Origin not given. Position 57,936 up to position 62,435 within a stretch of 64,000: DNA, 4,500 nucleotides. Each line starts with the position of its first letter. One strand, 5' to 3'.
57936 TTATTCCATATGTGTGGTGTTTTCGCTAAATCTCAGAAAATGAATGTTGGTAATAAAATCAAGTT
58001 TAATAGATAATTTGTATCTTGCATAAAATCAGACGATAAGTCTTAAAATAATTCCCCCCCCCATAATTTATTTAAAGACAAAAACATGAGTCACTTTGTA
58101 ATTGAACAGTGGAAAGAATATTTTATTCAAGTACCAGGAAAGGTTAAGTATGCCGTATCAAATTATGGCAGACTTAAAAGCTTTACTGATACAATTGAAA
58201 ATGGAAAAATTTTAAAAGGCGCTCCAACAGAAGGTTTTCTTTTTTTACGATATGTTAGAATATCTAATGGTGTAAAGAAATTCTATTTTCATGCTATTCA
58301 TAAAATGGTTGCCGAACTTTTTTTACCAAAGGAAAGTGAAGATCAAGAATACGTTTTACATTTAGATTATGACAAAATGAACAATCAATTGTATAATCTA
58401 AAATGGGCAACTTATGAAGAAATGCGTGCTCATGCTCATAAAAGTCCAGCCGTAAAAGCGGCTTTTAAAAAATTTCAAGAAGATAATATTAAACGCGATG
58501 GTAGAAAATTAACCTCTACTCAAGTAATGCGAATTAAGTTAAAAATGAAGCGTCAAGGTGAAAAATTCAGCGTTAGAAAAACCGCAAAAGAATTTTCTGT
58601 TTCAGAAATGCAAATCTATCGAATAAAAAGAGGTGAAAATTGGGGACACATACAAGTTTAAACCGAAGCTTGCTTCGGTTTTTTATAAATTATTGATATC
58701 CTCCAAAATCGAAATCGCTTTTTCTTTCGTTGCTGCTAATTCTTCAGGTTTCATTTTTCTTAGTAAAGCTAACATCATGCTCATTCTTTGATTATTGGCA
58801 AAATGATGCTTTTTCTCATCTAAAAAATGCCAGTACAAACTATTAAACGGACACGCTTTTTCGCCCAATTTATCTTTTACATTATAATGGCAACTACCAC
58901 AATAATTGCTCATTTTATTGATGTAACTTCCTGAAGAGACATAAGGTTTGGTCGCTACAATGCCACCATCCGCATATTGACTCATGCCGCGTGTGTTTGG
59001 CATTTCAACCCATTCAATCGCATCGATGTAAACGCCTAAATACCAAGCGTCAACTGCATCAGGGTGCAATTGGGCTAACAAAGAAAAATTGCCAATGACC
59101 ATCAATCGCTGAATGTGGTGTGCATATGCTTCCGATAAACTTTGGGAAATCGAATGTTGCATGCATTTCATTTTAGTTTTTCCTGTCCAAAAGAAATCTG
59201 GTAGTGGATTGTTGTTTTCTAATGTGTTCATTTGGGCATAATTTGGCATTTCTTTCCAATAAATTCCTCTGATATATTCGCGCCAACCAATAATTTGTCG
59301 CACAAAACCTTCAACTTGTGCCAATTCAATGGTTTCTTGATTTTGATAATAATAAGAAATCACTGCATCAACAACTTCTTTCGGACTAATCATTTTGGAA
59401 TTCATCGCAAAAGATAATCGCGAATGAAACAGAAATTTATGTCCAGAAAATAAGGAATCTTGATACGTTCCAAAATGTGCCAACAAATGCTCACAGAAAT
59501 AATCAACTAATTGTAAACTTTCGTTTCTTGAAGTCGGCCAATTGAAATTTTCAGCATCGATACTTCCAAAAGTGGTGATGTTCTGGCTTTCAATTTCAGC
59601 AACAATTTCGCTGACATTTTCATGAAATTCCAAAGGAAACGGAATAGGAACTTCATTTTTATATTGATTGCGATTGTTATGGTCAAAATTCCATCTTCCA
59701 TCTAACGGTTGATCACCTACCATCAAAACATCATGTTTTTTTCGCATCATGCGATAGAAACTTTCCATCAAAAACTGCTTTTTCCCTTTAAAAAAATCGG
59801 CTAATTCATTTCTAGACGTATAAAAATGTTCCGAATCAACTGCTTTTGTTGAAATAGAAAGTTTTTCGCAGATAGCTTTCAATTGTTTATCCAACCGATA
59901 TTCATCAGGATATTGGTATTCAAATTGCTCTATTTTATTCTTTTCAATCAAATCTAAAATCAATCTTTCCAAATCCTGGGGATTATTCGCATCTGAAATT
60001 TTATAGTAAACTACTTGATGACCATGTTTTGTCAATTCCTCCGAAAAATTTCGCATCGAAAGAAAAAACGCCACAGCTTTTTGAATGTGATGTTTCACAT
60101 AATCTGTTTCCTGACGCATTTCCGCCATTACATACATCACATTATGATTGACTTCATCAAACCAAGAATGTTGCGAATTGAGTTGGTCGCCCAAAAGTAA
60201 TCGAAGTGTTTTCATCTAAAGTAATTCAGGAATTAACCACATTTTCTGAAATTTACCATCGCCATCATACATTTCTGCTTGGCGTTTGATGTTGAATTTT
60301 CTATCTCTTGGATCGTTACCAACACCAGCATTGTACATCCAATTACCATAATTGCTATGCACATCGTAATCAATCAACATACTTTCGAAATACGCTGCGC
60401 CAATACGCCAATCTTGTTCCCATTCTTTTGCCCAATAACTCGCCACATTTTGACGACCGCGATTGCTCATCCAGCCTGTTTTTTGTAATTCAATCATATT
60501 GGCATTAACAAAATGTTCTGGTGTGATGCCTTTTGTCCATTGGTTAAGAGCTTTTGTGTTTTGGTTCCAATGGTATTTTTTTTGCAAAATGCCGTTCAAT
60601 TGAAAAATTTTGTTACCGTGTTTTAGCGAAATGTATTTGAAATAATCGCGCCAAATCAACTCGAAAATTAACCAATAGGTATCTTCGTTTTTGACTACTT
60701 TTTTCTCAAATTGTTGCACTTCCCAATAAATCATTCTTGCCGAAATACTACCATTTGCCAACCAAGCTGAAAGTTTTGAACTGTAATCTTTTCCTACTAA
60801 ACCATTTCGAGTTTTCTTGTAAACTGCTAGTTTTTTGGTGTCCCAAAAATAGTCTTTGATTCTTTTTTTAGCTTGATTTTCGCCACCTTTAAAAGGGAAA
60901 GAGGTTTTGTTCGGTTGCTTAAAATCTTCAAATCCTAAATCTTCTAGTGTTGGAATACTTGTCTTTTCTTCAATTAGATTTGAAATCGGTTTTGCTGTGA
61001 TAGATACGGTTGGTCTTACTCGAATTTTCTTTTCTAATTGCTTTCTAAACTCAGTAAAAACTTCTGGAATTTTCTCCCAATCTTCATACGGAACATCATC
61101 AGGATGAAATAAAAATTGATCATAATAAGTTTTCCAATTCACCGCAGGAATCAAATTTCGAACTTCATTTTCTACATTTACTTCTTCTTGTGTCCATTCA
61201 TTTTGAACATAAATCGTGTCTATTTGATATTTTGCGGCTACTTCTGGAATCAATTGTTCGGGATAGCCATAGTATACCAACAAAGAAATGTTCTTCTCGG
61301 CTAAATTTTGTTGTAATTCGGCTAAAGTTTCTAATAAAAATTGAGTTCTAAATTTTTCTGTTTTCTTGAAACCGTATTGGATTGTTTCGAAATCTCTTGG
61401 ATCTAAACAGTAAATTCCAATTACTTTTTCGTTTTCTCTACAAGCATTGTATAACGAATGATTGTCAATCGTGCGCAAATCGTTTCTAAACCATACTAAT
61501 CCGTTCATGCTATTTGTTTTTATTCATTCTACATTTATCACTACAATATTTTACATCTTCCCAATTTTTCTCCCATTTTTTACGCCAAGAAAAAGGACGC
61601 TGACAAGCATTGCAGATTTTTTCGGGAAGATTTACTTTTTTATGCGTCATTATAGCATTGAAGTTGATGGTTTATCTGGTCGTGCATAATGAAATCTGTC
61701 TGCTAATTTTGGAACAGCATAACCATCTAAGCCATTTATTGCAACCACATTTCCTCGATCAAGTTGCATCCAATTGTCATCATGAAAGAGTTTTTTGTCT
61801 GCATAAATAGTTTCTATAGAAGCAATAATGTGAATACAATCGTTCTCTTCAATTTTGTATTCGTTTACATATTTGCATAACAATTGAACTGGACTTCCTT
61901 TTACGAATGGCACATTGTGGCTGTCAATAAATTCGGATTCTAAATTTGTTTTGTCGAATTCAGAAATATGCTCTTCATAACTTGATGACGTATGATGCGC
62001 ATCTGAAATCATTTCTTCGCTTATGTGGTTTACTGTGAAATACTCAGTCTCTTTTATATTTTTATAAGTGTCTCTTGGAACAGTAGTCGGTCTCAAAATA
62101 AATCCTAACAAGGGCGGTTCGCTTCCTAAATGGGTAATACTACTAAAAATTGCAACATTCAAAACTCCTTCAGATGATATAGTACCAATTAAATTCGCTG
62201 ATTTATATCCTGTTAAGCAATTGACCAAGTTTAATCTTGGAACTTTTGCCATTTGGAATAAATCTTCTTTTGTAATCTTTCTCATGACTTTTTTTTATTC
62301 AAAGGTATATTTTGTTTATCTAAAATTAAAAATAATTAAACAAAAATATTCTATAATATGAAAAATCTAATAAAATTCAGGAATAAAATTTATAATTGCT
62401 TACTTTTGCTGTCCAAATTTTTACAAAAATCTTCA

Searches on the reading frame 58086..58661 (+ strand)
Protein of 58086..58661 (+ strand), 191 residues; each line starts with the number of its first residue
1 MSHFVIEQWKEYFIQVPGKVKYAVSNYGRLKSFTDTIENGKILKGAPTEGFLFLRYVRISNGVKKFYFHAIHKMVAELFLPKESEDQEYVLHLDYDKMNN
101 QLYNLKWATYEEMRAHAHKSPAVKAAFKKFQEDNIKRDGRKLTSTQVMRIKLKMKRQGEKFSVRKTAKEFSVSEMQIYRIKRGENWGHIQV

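Call 23: search_protein_families(library=pfam, proteins=[window:58086-58661:+], max_evalue=0.001)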
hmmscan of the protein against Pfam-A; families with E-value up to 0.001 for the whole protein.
window:58086-58661:+ (191 aa): 3 families
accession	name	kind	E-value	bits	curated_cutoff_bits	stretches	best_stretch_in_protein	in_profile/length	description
PF07463.16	NUMOD4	-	2.5e-07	31.3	23.4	1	7-50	1-42/49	NUMOD4 motif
PF02796.21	HTH_7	-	0.00034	21.1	23.8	1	156-182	17-43/45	Helix-turn-helix domain of resolvase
PF13392.12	HNH_3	-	0.00041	20.4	24.8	1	70-112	2-43/46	HNH endonuclease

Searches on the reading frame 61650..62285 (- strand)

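Call 23: search_protein_families(library=pfam, proteins=[window:61650-62285:-], max_evalue=0.001)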
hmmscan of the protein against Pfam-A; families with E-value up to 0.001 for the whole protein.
window:61650-62285:- (211 aa): 1 family
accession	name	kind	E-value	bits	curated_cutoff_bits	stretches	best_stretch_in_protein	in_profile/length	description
PF01613.24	Flavin_Reduct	-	1.3e-18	68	27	1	32-165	10-136/153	Flavin reductase like domain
